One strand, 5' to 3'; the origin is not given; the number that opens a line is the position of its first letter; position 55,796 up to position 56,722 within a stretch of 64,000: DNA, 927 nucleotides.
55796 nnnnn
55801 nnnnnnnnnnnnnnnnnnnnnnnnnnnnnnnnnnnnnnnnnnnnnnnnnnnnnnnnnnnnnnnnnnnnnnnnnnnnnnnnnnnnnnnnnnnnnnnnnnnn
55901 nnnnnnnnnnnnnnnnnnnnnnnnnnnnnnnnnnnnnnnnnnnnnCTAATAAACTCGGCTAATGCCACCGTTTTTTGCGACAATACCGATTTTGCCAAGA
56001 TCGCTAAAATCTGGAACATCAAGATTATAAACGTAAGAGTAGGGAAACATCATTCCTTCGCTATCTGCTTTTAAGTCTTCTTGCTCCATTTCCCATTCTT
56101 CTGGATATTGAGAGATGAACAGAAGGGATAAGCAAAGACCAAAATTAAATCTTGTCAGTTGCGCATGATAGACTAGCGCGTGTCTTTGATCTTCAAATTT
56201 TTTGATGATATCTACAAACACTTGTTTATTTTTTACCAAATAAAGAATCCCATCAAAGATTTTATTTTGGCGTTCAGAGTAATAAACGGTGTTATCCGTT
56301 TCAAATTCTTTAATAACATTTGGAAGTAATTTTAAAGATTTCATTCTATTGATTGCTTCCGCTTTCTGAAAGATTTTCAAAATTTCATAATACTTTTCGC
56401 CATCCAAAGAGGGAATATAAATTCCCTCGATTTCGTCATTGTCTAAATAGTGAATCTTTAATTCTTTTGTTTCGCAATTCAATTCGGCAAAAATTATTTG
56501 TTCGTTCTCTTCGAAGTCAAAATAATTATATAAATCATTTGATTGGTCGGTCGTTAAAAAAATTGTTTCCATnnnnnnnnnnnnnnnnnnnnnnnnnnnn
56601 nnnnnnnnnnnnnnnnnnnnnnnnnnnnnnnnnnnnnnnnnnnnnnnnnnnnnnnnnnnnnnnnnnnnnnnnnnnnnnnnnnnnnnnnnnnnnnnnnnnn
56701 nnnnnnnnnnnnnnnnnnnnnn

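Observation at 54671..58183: Antisense island in the prophage: ArdC-like gene plus six small (mostly acidic) ORFs ending in an RHH gene; candidate anti-defence (anti-restriction / anti-CRISPR) operon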

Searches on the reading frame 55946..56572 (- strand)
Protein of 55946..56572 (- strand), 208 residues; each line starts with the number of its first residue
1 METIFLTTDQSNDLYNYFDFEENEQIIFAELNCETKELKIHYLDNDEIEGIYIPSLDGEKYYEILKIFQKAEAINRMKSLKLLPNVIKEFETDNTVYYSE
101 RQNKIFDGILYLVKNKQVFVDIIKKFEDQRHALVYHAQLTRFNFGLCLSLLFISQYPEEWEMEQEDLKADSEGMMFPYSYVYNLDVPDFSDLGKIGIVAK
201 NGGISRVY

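Call 3: search_protein_families(library=pfam, proteins=[window:55946-56572:-], max_evalue=1)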
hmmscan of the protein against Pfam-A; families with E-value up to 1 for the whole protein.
window:55946-56572:- (208 aa): 0 families

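Call 4: search_protein_families(library=phrogs, proteins=[window:55946-56572:-], max_evalue=0.1)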
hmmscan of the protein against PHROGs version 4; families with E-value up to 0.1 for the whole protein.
window:55946-56572:- (208 aa): 1 family
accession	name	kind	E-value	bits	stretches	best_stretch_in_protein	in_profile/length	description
phrog_3624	-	unknown function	0.059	14.3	0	46-72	26-50/55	-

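Call 33: search_protein_families(library=pfam, max_evalue=0.01, proteins=[L013:4995-6800:+, L016:3915-4454:+, L016:4820-5275:+, L016:5277-5867:+, L016:2159-2509:+, L016:3635-3901:+, L016:5879-6043:+, L016:6537-7061:+, L016:7217-7699:+, L018:7127-7708:+])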
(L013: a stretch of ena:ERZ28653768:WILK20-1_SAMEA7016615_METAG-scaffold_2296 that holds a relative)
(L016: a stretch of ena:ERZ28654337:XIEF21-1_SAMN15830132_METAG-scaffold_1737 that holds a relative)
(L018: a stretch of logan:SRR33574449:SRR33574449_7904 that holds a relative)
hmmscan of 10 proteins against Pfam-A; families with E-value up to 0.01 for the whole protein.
L013:4995-6800:+ (601 aa): 1 family
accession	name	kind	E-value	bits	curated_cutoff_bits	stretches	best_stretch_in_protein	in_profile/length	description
PF18818.7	MPTase-PolyVal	-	1.3e-23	83.9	27.5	1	241-352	4-109/126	Zincin-like metallopeptidase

L016:3915-4454:+ (179 aa): 0 families

L016:4820-5275:+ (151 aa): 0 families

L016:5277-5867:+ (196 aa): 0 families

L016:2159-2509:+ (116 aa): 1 family
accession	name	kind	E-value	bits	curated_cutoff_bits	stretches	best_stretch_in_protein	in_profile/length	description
PF06760.16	DUF1221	-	0.0094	15.9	25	0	33-111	121-196/215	Protein of unknown function (DUF1221)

L016:3635-3901:+ (88 aa): 0 families

L016:5879-6043:+ (54 aa): 0 families

L016:6537-7061:+ (174 aa): 0 families

L016:7217-7699:+ (160 aa): 0 families

L018:7127-7708:+ (193 aa): 0 families

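Call 34: search_protein_families(library=pfam, max_evalue=0.01, proteins=[L013:6745-7161:+, L013:7326-7733:+, L013:7720-7995:+, L017:2409-2894:+, L017:5428-5748:+, L017:5751-5960:+, L016:2522-2872:+, L016:2885-3622:+, L016:4468-4806:+, L016:6047-6565:+])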
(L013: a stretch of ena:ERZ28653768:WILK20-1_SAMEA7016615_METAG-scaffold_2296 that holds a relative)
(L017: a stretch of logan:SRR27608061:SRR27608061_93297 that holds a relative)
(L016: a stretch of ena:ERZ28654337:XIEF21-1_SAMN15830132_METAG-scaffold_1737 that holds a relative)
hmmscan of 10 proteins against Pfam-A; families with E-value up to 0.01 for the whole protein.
L013:6745-7161:+ (138 aa): 0 families

L013:7326-7733:+ (135 aa): 0 families

L013:7720-7995:+ (91 aa): 1 family
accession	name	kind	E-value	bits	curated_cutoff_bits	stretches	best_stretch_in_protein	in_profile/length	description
PF07151.18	DUF1391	-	0.0079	16.3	27.3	0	40-57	30-47/48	Protein of unknown function (DUF1391)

L017:2409-2894:+ (161 aa): 0 families

L017:5428-5748:+ (106 aa): 0 families

L017:5751-5960:+ (69 aa): 0 families

L016:2522-2872:+ (116 aa): 0 families

L016:2885-3622:+ (245 aa): 0 families

L016:4468-4806:+ (112 aa): 0 families

L016:6047-6565:+ (172 aa): 1 family
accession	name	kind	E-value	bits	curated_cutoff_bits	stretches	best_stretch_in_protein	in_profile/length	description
PF04012.17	PspA_IM30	-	0.0022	18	33.9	1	2-44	97-139/220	PspA/IM30 family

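Call 50: search_protein_families(library=padloc, max_evalue=0.01, proteins=[P0001, P0005, P0007, P0012, P0013, P0014, P0017, P0020])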
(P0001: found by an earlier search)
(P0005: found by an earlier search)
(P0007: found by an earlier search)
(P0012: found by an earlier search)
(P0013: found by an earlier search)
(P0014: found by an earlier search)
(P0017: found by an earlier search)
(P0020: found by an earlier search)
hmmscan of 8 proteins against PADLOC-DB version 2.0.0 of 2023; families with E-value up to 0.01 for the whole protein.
P0001 (369 aa): 0 families

P0005 (114 aa): 0 families

P0007 (208 aa): 0 families

P0012 (89 aa): 0 families

P0013 (56 aa): 0 families

P0014 (59 aa): 0 families

P0017 (92 aa): 0 families

P0020 (79 aa): 0 families

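Call 78: search_protein_families(library=ncbifam, max_evalue=1, proteins=[P0001, P0005, P0007, P0012, P0013, P0014, P0017, P0020, P0100, P0111])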
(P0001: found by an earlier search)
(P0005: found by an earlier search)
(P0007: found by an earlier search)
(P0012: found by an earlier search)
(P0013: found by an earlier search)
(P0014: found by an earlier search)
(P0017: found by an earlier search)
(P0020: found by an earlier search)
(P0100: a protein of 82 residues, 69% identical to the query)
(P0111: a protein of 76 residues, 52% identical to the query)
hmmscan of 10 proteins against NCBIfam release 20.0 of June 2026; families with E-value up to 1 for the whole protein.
P0001 (369 aa): 1 family
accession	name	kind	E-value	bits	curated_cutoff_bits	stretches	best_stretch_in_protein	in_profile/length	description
NF009006.1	PRK12351.1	equivalog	0.068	11.6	550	1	244-321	136-214/376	bifunctional 2-methylcitrate synthase/citrate synthase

P0005 (114 aa): 0 families

P0007 (208 aa): 0 families

P0012 (89 aa): 1 family
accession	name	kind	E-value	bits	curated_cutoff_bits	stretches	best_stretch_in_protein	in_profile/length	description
NF010673.0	PRK14070.1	equivalog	0.1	12.7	119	1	56-88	24-56/75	exodeoxyribonuclease VII small subunit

P0013 (56 aa): 0 families

P0014 (59 aa): 0 families

P0017 (92 aa): 0 families

P0020 (79 aa): 1 family
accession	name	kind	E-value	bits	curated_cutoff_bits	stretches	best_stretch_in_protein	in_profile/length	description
NF005868.0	PRK07806.1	subfamily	0.19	11.3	162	1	9-74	30-92/248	SDR family oxidoreductase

P0100 (82 aa): 2 families
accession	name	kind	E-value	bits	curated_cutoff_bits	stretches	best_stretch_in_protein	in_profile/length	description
NF005400.0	PRK06947.1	equivalog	0.0089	15.3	367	1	8-71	29-89/252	SDR family oxidoreductase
NF004777.0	PRK06123.1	equivalog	0.044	13.2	383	1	7-70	25-85/249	SDR family oxidoreductase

P0111 (76 aa): 0 families

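Call 92: search_protein_families(library=pfam, max_evalue=0.001, proteins=[P0138])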
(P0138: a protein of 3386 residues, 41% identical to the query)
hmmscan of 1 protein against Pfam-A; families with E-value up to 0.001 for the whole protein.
P0138 (3386 aa): 19 families
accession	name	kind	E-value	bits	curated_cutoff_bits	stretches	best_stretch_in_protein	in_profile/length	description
PF07679.22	I-set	-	0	1440.9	23.7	36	961-1036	2-78/90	Immunoglobulin I-set domain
PF13927.12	Ig_3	-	0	1011.5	30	26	961-1033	3-76/78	Immunoglobulin domain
PF00047.31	ig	-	2e-283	916.1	21.8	24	3039-3106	2-72/81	Immunoglobulin domain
PF13895.12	Ig_2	-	4.9e-208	674.4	27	14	2509-2576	10-67/79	Immunoglobulin domain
PF07686.23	V-set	-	1.1e-115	380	26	3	966-1033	3-92/109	Immunoglobulin V-set domain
PF16706.11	Izumo-Ig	-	3.1e-86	283.9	26.7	0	261-344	2-86/88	Izumo-like Immunoglobulin domain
PF16681.11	Ig_5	-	1.3e-66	221.5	27.3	0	976-1042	9-67/82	Ig-like domain on T-cell surface glycoprotein CD3 epsilon chain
PF16680.11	Ig_4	-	5.3e-53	177.9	30.1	0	976-1042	3-58/71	T-cell surface glycoprotein CD3 delta chain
PF18452.7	Ig_6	-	1.8e-30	105.9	25.5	0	614-680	22-94/128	Immunoglobulin domain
PF07654.21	C1-set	-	2.1e-28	98.9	21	0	619-678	11-79/86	Immunoglobulin C1-set domain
PF05790.21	C2-set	-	4.4e-20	72.1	24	0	2021-2044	44-68/80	Immunoglobulin C2-set domain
PF22854.2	VEGFR1-3_N_Ig-like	-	3.9e-15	56.3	35.4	0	1254-1313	37-99/110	VEGFR1-3, N-terminal Ig-like domain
PF11465.14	Receptor_2B4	-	2.7e-12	47.3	21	0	947-1030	3-87/108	Natural killer cell receptor 2B4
PF22640.1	ManC_GMP_beta-helix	-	3.6e-10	40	27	0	1041-1071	11-41/55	MannoseP isomerase/GMP-like beta-helix domain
PF09391.15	DUF2000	-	5.8e-09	36.4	25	0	297-354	11-66/133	Protein of unknown function (DUF2000)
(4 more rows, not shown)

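Call 94: search_protein_families(library=phrogs, max_evalue=0.001, proteins=[L016:6537-7061:+, L016:3915-4454:+, L016:4820-5275:+, L016:5277-5867:+, L016:2159-2509:+, L016:7217-7699:+, L017:2409-2894:+, L016:2885-3622:+, L022:7296-8993:+, L058:5503-6738:+])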
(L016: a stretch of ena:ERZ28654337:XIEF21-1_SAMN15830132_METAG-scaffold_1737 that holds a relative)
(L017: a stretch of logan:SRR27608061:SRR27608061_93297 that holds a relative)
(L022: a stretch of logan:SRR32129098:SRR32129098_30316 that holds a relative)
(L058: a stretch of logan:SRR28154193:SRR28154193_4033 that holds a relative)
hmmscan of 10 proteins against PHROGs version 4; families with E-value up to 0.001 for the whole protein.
L016:6537-7061:+ (174 aa): 1 family
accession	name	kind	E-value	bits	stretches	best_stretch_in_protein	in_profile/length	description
phrog_799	-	other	9.7e-37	128.2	1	4-171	205-372/458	DNA methyltransferase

L016:3915-4454:+ (179 aa): 0 families

L016:4820-5275:+ (151 aa): 0 families

L016:5277-5867:+ (196 aa): 0 families

L016:2159-2509:+ (116 aa): 1 family
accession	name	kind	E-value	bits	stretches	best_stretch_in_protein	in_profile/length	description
phrog_17808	-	unknown function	2e-11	45.3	1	53-115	63-128/137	-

L016:7217-7699:+ (160 aa): 0 families

L017:2409-2894:+ (161 aa): 1 family
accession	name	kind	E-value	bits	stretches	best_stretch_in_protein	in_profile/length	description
phrog_4534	-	unknown function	2.9e-15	57.7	1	44-144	23-129/133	-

L016:2885-3622:+ (245 aa): 0 families

L022:7296-8993:+ (565 aa): 1 family
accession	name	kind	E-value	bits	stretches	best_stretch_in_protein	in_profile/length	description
phrog_10415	-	unknown function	0.00094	20.6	1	191-251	61-117/129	-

L058:5503-6738:+ (411 aa): 3 families
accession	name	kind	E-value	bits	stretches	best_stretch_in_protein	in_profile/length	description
phrog_16683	-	unknown function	3.9e-12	47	1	111-384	71-322/368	-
phrog_2443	-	other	1.4e-05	24.9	1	141-368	145-364/801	amidoligase enzyme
phrog_22302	-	unknown function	0.00019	21.3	1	193-293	109-206/453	-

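Call 95: search_protein_families(library=pfam, max_evalue=0.01, proteins=[L022:7296-8993:+, L022:9073-9432:+, L022:9453-9959:+, L022:10269-10661:+, L058:5503-6738:+, L058:6766-7350:+, L058:7364-7987:+, L058:9388-10047:+, L059:7476-7988:+, L059:8913-9245:+])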
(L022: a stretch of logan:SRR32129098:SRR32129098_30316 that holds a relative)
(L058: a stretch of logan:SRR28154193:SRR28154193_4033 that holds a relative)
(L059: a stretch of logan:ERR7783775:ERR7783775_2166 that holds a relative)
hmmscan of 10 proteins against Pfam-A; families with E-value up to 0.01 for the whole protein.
L022:7296-8993:+ (565 aa): 0 families

L022:9073-9432:+ (119 aa): 0 families

L022:9453-9959:+ (168 aa): 0 families

L022:10269-10661:+ (130 aa): 0 families

L058:5503-6738:+ (411 aa): 1 family
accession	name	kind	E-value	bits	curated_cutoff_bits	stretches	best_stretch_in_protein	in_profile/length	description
PF12224.13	Amidoligase_2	-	0.00017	22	22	1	223-362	95-244/245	Putative amidoligase enzyme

L058:6766-7350:+ (194 aa): 0 families

L058:7364-7987:+ (207 aa): 0 families

L058:9388-10047:+ (219 aa): 2 families
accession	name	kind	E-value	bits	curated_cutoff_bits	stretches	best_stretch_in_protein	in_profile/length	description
PF13328.12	HD_4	-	0.00019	21.7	27.2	1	88-154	1-70/156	HD domain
PF01966.28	HD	-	0.0059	17.3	22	0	118-178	22-86/116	HD domain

L059:7476-7988:+ (170 aa): 0 families

L059:8913-9245:+ (110 aa): 0 families

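Call 114: search_dna_similar(query=window:55946-56572:-, collection=plasmids, mode=protein, max_rows=10, max_evalue=0.001)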
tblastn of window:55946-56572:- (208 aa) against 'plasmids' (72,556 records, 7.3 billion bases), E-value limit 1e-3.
Records with a match: 12; places in all: 15; records where one place covers at least 80% of the query: 0.
Best place of each record, by identity: <60% 12.
By first word of the organism name: Enterococcus 5; Listeria 4; Finegoldia 2; Butyrivibrio 1.
By predicted mobility (MOB-suite, as given by PLSDB): mobilizable 6; non-mobilizable 5; conjugative 1.
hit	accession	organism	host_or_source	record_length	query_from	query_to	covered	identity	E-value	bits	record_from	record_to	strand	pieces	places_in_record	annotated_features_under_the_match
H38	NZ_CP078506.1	Enterococcus gallinarum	Mus musculus,feces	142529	70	207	66%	39.1%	2e-16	84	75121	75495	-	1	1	hypothetical protein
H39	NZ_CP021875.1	Enterococcus wangshanyuanii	cell culture,fecal sample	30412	70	207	66%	37.0%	4e-16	83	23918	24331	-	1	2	hypothetical protein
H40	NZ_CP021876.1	Enterococcus wangshanyuanii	cell culture,fecal sample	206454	70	207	66%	37.0%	4e-16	83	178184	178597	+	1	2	hypothetical protein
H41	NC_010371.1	Finegoldia magna ATCC 29328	-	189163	58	208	73%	32.5%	2e-12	72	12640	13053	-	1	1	hypothetical protein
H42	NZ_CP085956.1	Finegoldia magna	-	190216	58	208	73%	32.5%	2e-12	72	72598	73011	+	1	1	hypothetical protein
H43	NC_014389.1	Butyrivibrio proteoclasticus B316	-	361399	68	207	67%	33.1%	3e-7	57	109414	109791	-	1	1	hypothetical protein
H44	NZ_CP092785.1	Enterococcus sp. LX10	insect,bacterium,gut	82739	72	207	65%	33.1%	1e-13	76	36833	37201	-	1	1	hypothetical protein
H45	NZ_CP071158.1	Listeria innocua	bacterial culture,food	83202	65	207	69%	29.4%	1e-8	61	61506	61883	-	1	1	hypothetical protein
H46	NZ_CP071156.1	Listeria innocua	bacterial culture,food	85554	65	207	69%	29.4%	1e-8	61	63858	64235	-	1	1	hypothetical protein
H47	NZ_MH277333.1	Listeria monocytogenes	-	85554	65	207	69%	29.4%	1e-8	61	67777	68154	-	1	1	hypothetical protein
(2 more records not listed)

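Call 115: get_annotated_region(hit=H38, flank=6000)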
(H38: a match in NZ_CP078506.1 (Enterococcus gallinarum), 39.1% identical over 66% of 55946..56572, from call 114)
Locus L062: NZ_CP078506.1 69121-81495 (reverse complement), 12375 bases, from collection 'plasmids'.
description: Enterococcus gallinarum strain fecal_iso1 plasmid pEG001, complete sequence
organism: Enterococcus gallinarum (NCBI taxid 1353)
taxonomy: Bacteria; Bacillota; Bacilli; Lactobacillales; Enterococcaceae; Enterococcus; Enterococcus gallinarum
host: -; source: Mus musculus,feces; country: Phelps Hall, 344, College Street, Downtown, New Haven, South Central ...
typing (MOB-suite, as given by PLSDB): non-mobilizable
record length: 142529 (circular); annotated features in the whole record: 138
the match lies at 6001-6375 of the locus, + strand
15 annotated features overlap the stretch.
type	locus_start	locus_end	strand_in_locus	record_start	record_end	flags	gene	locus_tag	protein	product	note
CDS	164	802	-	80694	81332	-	-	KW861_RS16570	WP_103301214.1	hypothetical protein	-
CDS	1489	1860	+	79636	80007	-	-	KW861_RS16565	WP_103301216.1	hypothetical protein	-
CDS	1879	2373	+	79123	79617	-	-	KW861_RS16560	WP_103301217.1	hypothetical protein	-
CDS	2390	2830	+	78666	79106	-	-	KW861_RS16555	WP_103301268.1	hypothetical protein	-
CDS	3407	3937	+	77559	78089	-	-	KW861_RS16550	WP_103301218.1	hypothetical protein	-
CDS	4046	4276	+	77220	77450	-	-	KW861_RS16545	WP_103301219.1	AbrB family transcriptional regulator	-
CDS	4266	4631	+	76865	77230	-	-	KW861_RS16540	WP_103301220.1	type II toxin-antitoxin system PemK/MazF family toxin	-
CDS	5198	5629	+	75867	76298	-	-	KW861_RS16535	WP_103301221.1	hypothetical protein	-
CDS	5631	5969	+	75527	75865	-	-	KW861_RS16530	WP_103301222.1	hypothetical protein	-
CDS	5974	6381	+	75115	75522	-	-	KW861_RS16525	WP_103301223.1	hypothetical protein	-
CDS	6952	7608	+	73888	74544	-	-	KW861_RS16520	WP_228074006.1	N-6 DNA methylase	GO:0006306 - DNA methylation [Evidence IEA]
CDS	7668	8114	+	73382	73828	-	-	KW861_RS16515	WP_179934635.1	hypothetical protein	-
CDS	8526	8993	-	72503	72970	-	ssb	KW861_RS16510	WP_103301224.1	single-stranded DNA-binding protein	GO:0006310 - DNA recombination [Evidence IEA]; GO:0006281 - DNA repair [Evidence IEA]; GO:0006260 - DNA replication ...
CDS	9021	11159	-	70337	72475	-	-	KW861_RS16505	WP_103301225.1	DUF3991 domain-containing protein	-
CDS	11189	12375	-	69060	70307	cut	mobP2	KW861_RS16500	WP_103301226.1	MobP2 family relaxase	-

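Call 116: get_annotated_region(hit=H45, flank=6000)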
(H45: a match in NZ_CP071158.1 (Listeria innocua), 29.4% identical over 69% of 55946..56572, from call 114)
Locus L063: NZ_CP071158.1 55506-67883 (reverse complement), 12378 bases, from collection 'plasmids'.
description: Listeria innocua strain LI203 plasmid pLI203, complete sequence
organism: Listeria innocua (NCBI taxid 1642)
taxonomy: Bacteria; Bacillota; Bacilli; Bacillales; Listeriaceae; Listeria; Listeria innocua
host: -; source: bacterial culture,food; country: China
typing (MOB-suite, as given by PLSDB): mobilizable; replicon rep_cluster_110; relaxase MOBP,MOBP
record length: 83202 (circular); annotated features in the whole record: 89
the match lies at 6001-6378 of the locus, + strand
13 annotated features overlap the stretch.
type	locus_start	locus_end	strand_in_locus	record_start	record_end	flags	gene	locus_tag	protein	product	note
CDS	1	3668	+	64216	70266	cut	-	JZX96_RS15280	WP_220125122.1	SNF2-related protein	-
CDS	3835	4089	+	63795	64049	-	-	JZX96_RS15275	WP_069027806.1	helix-turn-helix transcriptional regulator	-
CDS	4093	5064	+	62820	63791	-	-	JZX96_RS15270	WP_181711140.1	hypothetical protein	-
CDS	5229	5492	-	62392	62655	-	-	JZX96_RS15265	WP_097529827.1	helix-turn-helix domain-containing protein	-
CDS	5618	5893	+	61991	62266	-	-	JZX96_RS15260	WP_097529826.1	hypothetical protein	-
CDS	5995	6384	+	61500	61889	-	-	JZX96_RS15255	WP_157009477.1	hypothetical protein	-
CDS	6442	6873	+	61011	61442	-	-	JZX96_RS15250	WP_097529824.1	Cas9 inhibitor AcrIIA9 family protein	-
CDS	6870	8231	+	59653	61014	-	-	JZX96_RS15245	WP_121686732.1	PcfJ domain-containing protein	-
CDS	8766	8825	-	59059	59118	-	-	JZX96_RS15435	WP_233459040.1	hypothetical protein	-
CDS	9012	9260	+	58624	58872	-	-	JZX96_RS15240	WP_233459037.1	hypothetical protein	-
CDS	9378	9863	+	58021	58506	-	-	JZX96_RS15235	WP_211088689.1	helix-turn-helix transcriptional regulator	-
CDS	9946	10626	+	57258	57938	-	-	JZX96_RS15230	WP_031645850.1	IS6 family transposase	-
CDS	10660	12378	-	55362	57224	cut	-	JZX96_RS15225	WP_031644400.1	heavy metal translocating P-type ATPase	-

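Call 117: get_annotated_region(hit=H41, flank=6000)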
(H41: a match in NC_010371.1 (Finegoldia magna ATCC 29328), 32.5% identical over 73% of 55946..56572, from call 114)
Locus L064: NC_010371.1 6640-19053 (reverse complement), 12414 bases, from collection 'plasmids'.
description: Finegoldia magna ATCC 29328 plasmid pFMC, complete sequence
organism: Finegoldia magna ATCC 29328 (NCBI taxid 334413)
taxonomy: Bacteria; Bacillota; Tissierellia; Tissierellales; Peptoniphilaceae; Finegoldia; Finegoldia magna; Finegoldia magna ATCC 29328
host: -; source: -; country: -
typing (MOB-suite, as given by PLSDB): mobilizable; replicon rep_cluster_1411; relaxase MOBP
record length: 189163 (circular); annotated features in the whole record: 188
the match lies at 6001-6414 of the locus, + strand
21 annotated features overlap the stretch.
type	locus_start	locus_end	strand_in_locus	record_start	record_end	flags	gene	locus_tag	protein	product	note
CDS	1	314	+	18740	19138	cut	-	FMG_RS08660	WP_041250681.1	hypothetical protein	-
CDS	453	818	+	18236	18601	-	-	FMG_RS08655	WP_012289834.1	hypothetical protein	-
CDS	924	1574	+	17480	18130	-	-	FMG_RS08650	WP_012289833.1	hypothetical protein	-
CDS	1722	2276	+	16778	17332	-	-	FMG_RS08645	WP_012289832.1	hypothetical protein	-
CDS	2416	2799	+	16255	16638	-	-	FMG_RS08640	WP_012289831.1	hypothetical protein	-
CDS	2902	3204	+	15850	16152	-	-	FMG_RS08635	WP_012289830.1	hypothetical protein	-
CDS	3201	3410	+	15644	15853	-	-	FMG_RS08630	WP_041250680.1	hypothetical protein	-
CDS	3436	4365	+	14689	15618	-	-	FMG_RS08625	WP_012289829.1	zincin-like metallopeptidase domain-containing protein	-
CDS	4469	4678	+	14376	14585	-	-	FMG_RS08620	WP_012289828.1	hypothetical protein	-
CDS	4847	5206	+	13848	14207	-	-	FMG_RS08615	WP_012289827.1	hypothetical protein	-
CDS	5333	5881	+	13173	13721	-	-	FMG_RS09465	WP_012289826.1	hypothetical protein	-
CDS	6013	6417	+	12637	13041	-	-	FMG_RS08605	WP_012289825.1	hypothetical protein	-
CDS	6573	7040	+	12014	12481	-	-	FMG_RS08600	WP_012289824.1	single-stranded DNA-binding protein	-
CDS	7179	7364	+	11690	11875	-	-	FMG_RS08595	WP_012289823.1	hypothetical protein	-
CDS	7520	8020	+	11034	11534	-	-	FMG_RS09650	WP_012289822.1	JAB domain-containing protein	-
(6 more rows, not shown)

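Call 123: get_annotated_region(hit=H44, flank=6000)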
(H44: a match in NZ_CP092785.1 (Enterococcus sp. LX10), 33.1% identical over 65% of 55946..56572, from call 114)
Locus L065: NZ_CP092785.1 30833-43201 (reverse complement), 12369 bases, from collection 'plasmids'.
description: Enterococcus sp. LX10 plasmid unnamed1, complete sequence
organism: Enterococcus sp. LX10 (NCBI taxid 2920934)
taxonomy: Bacteria; Bacillota; Bacilli; Lactobacillales; Enterococcaceae; Enterococcus; Enterococcus sp. LX10
host: -; source: insect,bacterium,gut; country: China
typing (MOB-suite, as given by PLSDB): non-mobilizable; replicon rep_cluster_980
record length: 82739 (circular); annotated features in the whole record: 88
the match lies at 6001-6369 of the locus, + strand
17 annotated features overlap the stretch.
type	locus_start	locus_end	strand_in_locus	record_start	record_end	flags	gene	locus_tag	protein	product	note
CDS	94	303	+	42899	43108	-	-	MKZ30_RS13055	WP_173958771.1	hypothetical protein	-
CDS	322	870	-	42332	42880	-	-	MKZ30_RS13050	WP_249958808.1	hypothetical protein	-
CDS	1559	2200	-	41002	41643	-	-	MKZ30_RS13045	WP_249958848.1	hypothetical protein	-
CDS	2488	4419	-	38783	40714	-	-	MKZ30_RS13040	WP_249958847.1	DUF262 domain-containing protein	-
CDS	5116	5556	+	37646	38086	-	-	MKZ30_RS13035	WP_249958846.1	hypothetical protein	-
CDS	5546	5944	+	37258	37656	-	-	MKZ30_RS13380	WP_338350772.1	hypothetical protein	-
CDS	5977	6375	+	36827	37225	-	-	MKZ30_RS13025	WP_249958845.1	hypothetical protein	-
CDS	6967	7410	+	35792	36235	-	-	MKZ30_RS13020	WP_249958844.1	hypothetical protein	-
CDS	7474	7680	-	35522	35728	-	-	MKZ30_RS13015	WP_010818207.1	hypothetical protein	-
CDS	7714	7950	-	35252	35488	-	-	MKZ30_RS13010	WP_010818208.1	hypothetical protein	-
CDS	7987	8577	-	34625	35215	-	-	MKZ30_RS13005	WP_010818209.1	thermonuclease family protein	-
CDS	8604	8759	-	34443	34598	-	-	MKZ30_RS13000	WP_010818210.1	hypothetical protein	-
CDS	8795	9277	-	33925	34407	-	ssb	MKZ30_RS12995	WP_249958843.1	single-stranded DNA-binding protein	GO:0006310 - DNA recombination [Evidence IEA]; GO:0006281 - DNA repair [Evidence IEA]; GO:0006260 - DNA replication ...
CDS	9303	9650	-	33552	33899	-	-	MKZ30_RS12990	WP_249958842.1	hypothetical protein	-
CDS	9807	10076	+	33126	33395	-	-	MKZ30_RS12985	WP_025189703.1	hypothetical protein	-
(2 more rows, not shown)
